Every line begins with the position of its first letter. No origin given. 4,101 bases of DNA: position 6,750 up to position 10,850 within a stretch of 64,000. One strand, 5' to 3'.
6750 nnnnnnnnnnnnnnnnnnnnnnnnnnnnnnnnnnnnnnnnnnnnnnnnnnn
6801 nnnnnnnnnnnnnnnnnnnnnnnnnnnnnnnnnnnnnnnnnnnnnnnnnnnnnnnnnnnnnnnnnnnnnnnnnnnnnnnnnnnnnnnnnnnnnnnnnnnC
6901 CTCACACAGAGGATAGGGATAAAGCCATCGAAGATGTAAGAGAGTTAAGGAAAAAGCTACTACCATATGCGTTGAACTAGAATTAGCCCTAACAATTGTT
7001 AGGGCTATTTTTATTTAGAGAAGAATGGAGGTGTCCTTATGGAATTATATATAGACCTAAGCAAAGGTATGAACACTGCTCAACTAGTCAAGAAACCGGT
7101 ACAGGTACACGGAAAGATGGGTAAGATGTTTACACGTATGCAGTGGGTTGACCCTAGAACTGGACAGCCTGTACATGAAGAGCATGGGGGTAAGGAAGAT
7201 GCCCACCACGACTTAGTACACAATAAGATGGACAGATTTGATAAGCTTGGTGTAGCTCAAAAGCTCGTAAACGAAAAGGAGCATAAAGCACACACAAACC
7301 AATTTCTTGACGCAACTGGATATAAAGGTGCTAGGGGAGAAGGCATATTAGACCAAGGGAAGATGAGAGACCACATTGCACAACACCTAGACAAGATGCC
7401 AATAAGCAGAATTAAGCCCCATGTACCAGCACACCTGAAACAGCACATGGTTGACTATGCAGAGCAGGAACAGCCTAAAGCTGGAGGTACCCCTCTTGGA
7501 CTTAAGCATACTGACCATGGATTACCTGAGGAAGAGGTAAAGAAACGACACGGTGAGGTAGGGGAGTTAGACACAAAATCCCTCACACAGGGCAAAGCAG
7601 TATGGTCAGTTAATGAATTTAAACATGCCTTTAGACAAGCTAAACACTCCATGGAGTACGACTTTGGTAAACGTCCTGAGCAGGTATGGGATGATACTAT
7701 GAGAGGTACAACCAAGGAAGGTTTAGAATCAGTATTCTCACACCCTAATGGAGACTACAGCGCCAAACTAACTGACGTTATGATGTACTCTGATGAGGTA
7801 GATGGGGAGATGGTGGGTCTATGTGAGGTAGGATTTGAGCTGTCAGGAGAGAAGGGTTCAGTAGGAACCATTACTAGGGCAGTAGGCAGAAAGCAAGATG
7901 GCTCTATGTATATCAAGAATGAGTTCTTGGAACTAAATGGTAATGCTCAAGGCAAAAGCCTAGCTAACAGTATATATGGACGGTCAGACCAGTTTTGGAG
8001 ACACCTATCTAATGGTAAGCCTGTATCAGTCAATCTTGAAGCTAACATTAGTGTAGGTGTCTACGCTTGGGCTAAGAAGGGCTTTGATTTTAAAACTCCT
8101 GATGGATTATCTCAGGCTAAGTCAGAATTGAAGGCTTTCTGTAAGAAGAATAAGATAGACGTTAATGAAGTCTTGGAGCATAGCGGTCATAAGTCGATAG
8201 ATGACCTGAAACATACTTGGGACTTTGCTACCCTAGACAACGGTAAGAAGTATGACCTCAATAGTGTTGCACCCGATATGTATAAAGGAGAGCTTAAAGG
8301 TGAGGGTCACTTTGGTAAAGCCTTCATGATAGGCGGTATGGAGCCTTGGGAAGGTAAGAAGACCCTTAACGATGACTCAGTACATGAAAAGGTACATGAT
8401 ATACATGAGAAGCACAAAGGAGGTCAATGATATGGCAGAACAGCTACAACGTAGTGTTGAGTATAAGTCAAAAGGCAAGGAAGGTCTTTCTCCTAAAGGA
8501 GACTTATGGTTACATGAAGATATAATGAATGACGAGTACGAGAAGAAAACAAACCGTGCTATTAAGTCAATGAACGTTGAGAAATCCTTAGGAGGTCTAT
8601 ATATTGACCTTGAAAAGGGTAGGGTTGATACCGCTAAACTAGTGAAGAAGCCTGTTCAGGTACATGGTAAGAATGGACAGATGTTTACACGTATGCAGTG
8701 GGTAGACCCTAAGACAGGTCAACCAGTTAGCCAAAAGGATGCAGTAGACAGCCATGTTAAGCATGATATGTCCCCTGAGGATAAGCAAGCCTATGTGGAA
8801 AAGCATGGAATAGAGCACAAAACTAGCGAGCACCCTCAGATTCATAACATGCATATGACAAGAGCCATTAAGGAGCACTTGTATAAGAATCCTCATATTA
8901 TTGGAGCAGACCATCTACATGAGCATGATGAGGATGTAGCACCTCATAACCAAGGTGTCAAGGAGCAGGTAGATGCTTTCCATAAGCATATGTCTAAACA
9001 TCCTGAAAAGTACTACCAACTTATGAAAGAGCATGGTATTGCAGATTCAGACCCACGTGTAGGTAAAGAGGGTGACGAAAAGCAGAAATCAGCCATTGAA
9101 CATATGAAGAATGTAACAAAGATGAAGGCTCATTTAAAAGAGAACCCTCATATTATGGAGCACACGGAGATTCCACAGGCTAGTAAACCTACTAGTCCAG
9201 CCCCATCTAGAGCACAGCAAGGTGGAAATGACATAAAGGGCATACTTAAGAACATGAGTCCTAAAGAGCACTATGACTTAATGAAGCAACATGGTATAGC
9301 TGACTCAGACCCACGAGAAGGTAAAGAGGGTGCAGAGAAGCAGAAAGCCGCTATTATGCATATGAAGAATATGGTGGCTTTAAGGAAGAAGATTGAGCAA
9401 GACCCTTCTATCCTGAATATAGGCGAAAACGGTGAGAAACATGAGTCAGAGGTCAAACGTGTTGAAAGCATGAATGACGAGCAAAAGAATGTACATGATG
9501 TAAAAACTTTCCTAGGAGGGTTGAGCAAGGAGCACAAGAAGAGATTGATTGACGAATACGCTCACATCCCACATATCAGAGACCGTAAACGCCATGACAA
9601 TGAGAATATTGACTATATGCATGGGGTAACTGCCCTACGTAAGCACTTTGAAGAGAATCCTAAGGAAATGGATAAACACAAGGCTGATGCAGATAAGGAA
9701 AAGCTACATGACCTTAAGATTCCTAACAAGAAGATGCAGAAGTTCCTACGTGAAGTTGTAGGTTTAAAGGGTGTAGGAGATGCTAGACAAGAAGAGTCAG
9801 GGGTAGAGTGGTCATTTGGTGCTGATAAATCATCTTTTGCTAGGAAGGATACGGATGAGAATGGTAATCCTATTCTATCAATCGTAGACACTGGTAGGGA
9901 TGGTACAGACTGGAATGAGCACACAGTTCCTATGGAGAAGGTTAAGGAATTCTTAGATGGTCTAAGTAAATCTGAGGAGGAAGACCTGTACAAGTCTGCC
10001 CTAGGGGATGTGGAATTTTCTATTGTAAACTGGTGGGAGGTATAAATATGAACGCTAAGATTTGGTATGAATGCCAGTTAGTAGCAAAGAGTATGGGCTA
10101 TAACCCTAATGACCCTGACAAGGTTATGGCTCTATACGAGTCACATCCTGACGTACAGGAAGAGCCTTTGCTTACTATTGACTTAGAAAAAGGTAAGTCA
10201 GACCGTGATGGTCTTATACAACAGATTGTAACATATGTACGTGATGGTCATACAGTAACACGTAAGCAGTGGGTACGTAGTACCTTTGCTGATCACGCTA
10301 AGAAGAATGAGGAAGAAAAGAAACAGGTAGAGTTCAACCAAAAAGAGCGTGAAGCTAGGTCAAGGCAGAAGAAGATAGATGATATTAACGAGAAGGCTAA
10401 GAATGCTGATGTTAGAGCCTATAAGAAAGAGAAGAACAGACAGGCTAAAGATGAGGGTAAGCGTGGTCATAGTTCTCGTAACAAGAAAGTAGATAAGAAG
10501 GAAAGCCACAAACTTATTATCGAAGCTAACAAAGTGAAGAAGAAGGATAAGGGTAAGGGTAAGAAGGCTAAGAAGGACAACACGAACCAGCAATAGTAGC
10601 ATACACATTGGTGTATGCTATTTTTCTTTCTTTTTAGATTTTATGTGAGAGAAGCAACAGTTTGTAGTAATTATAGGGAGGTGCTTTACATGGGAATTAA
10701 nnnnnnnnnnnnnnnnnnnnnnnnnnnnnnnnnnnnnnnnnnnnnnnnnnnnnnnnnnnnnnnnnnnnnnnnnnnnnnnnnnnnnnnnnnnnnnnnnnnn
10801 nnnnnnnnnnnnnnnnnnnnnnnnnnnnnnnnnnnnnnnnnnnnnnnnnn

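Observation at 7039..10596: Three tandem His/Lys-rich paralogs sharing a roughly 40-aa N-terminal module, directly upstream of the portal gene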

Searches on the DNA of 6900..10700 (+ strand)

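Call 11: search_dna_similar(query=window:6900-10700:+, collection=phages, mode=near)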
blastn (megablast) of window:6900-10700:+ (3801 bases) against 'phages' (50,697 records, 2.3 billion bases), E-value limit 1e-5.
Records with a match: 5; places in all: 5; records where one place covers at least 80% of the query: 0.
Best place of each record, by identity: 80-90% 5.
By first word of the organism name: Bacillus 4; Exiguobacterium 1.
By host as written in the record: Bacillus cereus BGSC 6E1 2; Bacillus cereus 2; Exiguobacterium alkaliphilum 1.
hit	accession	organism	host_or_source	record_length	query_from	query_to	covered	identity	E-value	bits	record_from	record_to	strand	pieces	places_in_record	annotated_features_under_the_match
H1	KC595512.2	Bacillus phage JL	Bacillus cereus BGSC 6E1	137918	3290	3424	4%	81.6%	2e-21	111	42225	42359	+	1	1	hypothetical protein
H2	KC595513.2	Bacillus phage Shanette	Bacillus cereus BGSC 6E1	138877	3290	3424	4%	81.6%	2e-21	111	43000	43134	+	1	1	hypothetical protein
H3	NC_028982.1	Bacillus phage JL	Bacillus cereus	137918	3290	3424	4%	81.6%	2e-21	111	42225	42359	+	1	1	hypothetical protein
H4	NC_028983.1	Bacillus phage Shanette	Bacillus cereus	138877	3290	3424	4%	81.6%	2e-21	111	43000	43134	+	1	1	hypothetical protein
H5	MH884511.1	Exiguobacterium phage vB_EalM-132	Exiguobacterium alkaliphilum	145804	3305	3424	3%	87.5%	8e-30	139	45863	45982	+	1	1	hypothetical protein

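Call 12: get_annotated_region(hit=H5, flank=6000)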
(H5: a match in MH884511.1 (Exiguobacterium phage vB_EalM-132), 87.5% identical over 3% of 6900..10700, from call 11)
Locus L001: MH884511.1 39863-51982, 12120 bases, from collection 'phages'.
description: Exiguobacterium phage vB_EalM-132, complete genome.
organism: Exiguobacterium phage vB_EalM-132 (NCBI taxid 2419623)
taxonomy: Viruses; Duplodnaviria; Heunggongvirae; Uroviricota; Caudoviricetes; Herelleviridae; Spounavirinae
host: Exiguobacterium alkaliphilum; source: Lake Elmenteita sediment; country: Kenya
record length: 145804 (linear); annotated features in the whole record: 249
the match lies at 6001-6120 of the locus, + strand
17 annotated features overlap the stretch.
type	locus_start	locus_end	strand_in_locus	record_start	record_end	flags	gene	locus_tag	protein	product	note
CDS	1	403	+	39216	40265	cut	nrdB_1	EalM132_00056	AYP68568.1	ribonucleoside-diphosphate reductase subunit beta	similar to ribonucleotide reductase beta subunit [Bacillus phage Staley]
CDS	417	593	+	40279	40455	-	-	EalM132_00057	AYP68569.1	hypothetical protein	-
CDS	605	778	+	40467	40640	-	-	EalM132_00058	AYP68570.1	hypothetical protein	-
CDS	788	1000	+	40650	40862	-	-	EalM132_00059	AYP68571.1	hypothetical protein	similar to hypothetical protein SHANETTE_86 [Bacillus phage Shanette] and hypothetical protein JL_85 [Bacillus phage JL]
regulatory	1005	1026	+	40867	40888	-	-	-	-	terminator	putative transcriptional terminator, -14.90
CDS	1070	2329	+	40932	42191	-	-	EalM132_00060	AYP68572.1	hypothetical protein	similar to hypothetical protein [Bacillus phage CP-51]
CDS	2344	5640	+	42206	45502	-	-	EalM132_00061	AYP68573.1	hypothetical protein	similar to hypothetical protein JL_87 [Bacillus phage JL]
CDS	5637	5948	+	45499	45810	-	-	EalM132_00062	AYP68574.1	hypothetical protein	similar to hypothetical protein SHANETTE_89 [Bacillus phage Shanette]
CDS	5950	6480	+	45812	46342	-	-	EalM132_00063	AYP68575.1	hypothetical protein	similar to hypothetical protein JL_89 [Bacillus phage JL]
regulatory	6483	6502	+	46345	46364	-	-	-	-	terminator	putative transcriptional terminator, -12.00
CDS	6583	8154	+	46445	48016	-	-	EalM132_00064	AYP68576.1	portal protein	similar to gp3.1 [Bacillus phage SPO1]; phage portal protein, HK97 family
CDS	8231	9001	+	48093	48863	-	-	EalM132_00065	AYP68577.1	prohead protease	similar to gp3.2 [Bacillus phage SPO1]; Caudovirus prohead protease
CDS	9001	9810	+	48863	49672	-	-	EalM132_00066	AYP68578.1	hypothetical protein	similar to hypothetical protein SHANETTE_93 [Bacillus phage Shanette], gp3.3 [Bacillus phage SPO1] and head scaffolding ...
CDS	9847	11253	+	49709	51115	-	-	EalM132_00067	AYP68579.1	hypothetical protein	similar to putative major capsid protein [Bacillus phage CP-51]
regulatory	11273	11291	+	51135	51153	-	-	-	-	terminator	putative transcriptional terminator, -13.40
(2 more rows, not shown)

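Call 13: get_annotated_region(hit=H1, flank=6000)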
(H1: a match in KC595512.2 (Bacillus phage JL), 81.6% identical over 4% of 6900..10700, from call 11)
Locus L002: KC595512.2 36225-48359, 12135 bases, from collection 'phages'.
description: Bacillus phage JL, complete genome.
organism: Bacillus phage JL (NCBI taxid 1296655)
taxonomy: Viruses; Duplodnaviria; Heunggongvirae; Uroviricota; Caudoviricetes; Herelleviridae; Spounavirinae; Siminovitchvirus; Siminovitchvirus JL
host: Bacillus cereus BGSC 6E1; source: soil; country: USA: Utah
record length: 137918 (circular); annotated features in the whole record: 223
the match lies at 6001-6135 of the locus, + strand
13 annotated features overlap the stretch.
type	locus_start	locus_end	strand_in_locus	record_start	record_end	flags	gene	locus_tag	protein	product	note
CDS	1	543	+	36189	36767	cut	-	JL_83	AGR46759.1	hypothetical protein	gp83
CDS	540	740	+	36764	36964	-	-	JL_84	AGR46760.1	hypothetical protein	gp84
CDS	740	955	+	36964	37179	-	-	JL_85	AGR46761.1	hypothetical protein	gp85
CDS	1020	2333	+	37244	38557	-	-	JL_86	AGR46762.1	PE-PGRS family protein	gp86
CDS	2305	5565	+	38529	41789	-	-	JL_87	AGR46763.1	hypothetical protein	gp87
CDS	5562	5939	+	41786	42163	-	-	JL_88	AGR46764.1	hypothetical protein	gp88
CDS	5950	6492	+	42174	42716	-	-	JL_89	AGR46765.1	hypothetical protein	gp89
CDS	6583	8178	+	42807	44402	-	-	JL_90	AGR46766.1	portal protein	gp90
CDS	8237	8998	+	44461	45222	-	-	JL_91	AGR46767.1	procapsid protease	gp91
CDS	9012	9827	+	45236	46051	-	-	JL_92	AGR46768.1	hypothetical protein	gp92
CDS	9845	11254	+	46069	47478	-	-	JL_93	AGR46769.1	major capsid protein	gp93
CDS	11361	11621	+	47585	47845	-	-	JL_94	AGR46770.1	hypothetical protein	gp94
CDS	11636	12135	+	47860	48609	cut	-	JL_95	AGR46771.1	hypothetical protein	gp95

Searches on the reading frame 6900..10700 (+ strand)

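Call 41: search_protein_families(library=pfam, proteins=[L002:2305-5565:+, L002:5562-5939:+, L002:5950-6492:+, L001:2344-5640:+], max_evalue=0.01)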
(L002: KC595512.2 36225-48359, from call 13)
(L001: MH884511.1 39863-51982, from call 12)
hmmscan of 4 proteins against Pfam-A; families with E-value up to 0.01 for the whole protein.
L002:2305-5565:+ (1086 aa): 0 families

L002:5562-5939:+ (125 aa): 0 families

L002:5950-6492:+ (180 aa): 0 families

L001:2344-5640:+ (1098 aa): 0 families

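Call 83: search_protein_families(library=ncbifam, proteins=[L002:2305-5565:+], max_evalue=0.1)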
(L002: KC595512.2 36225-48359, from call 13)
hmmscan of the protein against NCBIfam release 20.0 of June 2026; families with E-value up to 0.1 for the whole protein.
L002:2305-5565:+ (1086 aa): 0 families
